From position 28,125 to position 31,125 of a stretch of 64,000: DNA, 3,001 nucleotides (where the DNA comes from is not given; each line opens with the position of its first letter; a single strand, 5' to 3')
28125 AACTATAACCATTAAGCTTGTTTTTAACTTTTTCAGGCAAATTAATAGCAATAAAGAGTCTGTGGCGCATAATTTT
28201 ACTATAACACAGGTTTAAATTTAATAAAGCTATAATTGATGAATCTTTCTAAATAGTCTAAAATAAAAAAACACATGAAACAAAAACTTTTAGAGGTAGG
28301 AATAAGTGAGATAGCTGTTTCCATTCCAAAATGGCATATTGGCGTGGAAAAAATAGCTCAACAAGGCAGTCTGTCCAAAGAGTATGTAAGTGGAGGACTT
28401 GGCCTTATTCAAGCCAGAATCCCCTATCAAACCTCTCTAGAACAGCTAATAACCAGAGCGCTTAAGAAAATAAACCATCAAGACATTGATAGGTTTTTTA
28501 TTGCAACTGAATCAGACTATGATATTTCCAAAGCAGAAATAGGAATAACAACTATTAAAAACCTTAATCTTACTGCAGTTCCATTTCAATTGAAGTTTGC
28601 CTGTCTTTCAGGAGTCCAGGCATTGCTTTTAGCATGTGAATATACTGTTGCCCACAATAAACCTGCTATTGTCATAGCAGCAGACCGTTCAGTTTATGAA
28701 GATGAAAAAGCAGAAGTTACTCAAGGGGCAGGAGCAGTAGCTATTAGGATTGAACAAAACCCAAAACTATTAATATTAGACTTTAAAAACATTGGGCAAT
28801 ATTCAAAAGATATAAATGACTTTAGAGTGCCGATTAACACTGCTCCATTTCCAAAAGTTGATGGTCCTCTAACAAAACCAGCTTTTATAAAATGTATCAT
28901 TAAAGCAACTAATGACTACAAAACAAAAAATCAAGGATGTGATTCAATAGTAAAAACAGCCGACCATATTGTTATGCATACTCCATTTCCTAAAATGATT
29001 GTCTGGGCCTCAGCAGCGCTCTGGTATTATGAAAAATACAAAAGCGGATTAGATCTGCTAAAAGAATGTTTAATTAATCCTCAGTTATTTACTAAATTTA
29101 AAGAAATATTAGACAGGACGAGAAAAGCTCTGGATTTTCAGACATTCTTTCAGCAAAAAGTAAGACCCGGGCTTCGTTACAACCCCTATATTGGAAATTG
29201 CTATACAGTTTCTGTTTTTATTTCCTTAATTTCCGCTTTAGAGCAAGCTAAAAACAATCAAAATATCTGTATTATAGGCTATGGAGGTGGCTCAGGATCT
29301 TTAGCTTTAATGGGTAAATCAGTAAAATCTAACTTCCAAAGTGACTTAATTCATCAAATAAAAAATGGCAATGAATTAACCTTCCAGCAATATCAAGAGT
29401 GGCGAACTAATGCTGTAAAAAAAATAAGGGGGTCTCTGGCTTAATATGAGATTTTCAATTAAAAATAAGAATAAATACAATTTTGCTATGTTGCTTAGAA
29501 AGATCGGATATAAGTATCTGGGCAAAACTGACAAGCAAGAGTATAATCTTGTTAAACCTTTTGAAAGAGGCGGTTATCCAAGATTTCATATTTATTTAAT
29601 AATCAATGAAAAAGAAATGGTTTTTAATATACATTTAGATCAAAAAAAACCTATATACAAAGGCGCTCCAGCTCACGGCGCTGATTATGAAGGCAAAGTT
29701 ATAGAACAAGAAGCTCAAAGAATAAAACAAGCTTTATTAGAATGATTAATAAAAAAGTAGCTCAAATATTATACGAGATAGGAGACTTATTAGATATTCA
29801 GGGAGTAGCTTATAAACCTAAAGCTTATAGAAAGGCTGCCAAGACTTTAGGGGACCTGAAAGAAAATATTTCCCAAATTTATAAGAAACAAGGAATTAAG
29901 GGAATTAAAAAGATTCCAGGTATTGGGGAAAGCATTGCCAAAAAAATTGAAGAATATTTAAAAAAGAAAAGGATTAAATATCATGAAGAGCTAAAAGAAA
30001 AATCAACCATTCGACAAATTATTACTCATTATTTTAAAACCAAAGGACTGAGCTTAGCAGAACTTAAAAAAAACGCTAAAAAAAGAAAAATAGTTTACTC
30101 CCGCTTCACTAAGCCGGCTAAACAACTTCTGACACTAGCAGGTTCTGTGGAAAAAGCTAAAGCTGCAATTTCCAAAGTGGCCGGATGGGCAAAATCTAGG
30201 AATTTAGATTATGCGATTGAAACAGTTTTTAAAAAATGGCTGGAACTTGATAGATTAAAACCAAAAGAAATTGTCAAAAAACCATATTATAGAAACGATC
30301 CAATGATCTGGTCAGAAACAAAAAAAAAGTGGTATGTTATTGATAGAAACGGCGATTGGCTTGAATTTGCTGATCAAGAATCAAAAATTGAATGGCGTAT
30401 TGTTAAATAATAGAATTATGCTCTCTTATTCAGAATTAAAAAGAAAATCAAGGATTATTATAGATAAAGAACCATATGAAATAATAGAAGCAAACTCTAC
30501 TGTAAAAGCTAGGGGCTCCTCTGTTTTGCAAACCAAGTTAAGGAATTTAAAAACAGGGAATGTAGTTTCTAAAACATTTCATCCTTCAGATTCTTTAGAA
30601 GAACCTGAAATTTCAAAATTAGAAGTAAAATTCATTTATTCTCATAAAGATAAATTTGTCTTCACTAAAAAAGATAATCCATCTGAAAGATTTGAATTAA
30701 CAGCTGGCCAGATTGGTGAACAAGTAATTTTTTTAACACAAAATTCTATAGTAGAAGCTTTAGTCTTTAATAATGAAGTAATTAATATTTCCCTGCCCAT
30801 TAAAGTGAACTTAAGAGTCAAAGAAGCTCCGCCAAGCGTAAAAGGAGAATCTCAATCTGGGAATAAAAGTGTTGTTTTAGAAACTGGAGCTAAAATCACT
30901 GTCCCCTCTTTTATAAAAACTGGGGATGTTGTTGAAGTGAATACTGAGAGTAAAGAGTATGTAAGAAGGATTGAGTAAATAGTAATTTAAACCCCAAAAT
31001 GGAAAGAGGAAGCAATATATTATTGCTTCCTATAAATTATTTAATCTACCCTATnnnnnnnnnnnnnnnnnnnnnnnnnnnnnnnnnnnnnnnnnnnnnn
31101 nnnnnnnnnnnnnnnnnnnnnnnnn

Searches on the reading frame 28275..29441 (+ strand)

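Call 74: search_protein_families(library=pfam, proteins=[window:28275-29441:+], max_evalue=0.001)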
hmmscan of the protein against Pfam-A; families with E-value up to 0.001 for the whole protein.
window:28275-29441:+ (389 aa): 2 families
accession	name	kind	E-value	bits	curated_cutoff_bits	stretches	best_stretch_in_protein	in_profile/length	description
PF08540.16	HMG_CoA_synt_C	-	2.5e-16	60.6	25.1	1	168-368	3-219/280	Hydroxymethylglutaryl-coenzyme A synthase C terminal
PF01154.23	HMG_CoA_synt_N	-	3.5e-05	24.2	25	1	53-160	59-170/174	Hydroxymethylglutaryl-coenzyme A synthase N terminal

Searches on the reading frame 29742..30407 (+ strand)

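Call 74: search_protein_families(library=pfam, proteins=[window:29742-30407:+], max_evalue=0.001)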
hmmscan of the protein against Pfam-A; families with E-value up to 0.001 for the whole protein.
window:29742-30407:+ (222 aa): 1 family
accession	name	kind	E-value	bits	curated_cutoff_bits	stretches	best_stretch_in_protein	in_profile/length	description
PF14716.13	HHH_8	-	5.9e-16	59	30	1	1-77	1-72/73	Helix-hairpin-helix domain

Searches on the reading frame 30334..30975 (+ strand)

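Call 75: search_protein_families(library=pfam, proteins=[window:30334-30975:+], max_evalue=0.001)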
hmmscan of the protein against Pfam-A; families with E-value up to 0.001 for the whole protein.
window:30334-30975:+ (214 aa): 3 families
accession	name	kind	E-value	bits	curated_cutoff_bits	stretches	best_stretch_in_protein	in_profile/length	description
PF09285.17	Elong-fact-P_C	-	6e-20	71.1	25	1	158-212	1-56/56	Elongation factor P, C-terminal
PF08207.18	EFP_N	-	8.5e-15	54.9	23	1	32-88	2-58/58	Elongation factor P (EF-P) KOW-like domain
PF01132.26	EFP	-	0.00013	22.3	27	1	97-150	2-54/54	Elongation factor P (EF-P) OB domain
